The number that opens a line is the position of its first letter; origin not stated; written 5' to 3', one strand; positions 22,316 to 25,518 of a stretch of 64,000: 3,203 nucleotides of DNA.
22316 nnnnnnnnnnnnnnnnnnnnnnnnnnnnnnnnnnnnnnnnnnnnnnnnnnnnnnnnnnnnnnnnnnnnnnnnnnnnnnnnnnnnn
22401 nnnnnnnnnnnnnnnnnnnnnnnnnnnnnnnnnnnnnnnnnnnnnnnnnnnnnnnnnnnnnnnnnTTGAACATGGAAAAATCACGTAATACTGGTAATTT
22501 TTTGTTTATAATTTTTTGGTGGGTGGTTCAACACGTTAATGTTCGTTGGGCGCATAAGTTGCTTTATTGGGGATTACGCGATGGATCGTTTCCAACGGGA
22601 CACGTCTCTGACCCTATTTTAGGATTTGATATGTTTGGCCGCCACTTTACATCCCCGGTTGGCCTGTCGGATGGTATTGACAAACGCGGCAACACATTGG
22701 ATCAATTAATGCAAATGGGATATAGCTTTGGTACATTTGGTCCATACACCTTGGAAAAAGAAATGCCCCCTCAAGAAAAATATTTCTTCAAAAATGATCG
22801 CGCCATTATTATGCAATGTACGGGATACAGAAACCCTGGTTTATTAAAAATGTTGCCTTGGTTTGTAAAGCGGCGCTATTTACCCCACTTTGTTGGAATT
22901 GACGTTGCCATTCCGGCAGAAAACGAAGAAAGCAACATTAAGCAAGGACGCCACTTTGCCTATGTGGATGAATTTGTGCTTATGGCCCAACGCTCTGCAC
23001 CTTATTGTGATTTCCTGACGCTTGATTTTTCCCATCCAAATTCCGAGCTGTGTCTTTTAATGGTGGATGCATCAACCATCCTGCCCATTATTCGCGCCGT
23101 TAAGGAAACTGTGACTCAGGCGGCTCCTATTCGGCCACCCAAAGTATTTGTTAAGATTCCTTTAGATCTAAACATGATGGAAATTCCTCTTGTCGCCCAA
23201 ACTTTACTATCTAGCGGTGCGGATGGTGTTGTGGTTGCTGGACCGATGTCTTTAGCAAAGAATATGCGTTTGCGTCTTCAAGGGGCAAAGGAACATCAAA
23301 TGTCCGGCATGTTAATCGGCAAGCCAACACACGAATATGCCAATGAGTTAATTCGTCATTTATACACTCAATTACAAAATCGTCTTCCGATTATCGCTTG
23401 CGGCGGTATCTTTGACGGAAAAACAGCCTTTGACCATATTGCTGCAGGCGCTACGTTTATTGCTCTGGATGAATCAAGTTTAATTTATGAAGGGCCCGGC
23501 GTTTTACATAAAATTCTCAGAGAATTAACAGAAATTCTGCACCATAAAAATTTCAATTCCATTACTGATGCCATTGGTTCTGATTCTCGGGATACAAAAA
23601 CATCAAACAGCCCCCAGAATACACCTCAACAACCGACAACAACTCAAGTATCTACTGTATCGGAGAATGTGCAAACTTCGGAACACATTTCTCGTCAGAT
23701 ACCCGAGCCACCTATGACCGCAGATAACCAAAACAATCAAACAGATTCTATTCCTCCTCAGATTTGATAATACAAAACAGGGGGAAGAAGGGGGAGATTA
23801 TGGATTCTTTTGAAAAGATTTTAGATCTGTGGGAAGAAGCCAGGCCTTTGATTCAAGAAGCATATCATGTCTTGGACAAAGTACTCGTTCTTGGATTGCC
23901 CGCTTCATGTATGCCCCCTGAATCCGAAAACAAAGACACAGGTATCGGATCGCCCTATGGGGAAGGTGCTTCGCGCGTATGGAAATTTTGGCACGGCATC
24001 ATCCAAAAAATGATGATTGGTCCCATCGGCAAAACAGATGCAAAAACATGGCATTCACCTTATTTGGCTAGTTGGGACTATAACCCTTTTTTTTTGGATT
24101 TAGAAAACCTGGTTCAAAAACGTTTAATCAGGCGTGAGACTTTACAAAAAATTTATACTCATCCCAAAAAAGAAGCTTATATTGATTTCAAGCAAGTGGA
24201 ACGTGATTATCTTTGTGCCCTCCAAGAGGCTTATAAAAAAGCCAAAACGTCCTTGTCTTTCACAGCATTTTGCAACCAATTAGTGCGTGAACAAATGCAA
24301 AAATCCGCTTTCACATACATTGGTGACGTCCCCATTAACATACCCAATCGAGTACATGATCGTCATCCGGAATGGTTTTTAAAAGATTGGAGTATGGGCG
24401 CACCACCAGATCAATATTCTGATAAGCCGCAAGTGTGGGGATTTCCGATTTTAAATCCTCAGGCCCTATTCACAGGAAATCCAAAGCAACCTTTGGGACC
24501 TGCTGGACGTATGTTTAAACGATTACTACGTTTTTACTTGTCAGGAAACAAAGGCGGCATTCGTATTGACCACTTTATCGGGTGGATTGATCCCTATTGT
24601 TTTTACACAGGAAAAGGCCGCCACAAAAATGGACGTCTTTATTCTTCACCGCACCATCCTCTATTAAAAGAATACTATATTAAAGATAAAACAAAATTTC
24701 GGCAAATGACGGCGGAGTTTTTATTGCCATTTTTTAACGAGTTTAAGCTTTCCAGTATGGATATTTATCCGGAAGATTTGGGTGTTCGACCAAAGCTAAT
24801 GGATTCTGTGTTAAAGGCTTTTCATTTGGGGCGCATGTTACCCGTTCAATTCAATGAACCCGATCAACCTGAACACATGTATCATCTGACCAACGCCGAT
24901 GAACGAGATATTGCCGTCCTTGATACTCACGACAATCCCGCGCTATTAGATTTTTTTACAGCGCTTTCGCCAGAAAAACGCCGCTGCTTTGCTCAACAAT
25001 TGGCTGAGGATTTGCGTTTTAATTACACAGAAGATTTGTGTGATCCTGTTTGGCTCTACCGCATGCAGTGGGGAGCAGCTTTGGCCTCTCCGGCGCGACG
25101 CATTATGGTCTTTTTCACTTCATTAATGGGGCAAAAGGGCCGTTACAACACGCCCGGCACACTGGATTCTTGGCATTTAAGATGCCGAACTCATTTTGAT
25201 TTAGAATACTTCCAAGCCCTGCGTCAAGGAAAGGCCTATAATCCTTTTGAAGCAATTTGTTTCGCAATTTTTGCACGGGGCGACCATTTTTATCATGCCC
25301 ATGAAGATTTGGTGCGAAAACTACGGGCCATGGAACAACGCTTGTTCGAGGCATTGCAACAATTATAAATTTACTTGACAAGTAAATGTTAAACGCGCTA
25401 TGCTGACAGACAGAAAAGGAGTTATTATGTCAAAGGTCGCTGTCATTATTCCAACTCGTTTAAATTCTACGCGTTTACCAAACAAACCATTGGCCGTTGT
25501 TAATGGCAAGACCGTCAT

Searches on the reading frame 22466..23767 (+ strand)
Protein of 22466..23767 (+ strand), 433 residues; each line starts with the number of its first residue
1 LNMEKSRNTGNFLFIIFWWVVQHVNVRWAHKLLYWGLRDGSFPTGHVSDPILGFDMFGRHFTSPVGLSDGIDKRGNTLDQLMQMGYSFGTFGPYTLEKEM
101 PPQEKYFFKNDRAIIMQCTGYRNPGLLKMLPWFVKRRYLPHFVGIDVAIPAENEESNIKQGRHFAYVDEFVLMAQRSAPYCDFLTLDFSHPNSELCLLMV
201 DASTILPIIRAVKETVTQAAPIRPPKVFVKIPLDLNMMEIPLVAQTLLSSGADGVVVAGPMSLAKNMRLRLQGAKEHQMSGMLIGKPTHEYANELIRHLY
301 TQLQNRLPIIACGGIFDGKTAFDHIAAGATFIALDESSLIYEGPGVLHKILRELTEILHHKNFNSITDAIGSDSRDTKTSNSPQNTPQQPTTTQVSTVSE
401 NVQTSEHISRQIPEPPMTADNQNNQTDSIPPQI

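Call 21: search_protein_families(library=pfam, proteins=[window:22466-23767:+], max_evalue=0.001)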
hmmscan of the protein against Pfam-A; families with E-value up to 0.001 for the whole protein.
window:22466-23767:+ (433 aa): 1 family
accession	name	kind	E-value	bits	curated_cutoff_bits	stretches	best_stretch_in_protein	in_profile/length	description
PF01180.27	DHO_dh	-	2.6e-33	115.9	27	1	55-358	5-291/291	Dihydroorotate dehydrogenase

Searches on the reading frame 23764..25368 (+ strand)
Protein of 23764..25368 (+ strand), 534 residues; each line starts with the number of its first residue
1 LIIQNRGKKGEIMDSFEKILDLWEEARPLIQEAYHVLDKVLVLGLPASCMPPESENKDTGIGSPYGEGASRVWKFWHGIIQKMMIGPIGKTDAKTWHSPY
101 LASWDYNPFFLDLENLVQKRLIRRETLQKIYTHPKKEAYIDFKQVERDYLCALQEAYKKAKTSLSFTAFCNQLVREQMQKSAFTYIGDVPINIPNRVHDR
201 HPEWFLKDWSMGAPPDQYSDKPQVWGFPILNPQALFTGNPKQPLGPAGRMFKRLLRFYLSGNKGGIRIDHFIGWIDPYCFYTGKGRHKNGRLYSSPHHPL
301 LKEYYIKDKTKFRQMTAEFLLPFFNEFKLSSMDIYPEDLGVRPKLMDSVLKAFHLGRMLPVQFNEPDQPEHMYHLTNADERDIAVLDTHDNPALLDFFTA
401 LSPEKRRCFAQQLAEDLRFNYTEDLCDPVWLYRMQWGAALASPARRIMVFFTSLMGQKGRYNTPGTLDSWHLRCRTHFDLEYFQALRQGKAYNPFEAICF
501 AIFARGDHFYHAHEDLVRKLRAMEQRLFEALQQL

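Call 21: search_protein_families(library=pfam, proteins=[window:23764-25368:+], max_evalue=0.001)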
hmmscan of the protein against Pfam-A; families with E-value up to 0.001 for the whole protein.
window:23764-25368:+ (534 aa): 1 family
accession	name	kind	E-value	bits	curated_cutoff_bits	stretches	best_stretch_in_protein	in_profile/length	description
PF02446.23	Glyco_hydro_77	-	3.9e-35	122.1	25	2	174-475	185-460/465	4-alpha-glucanotransferase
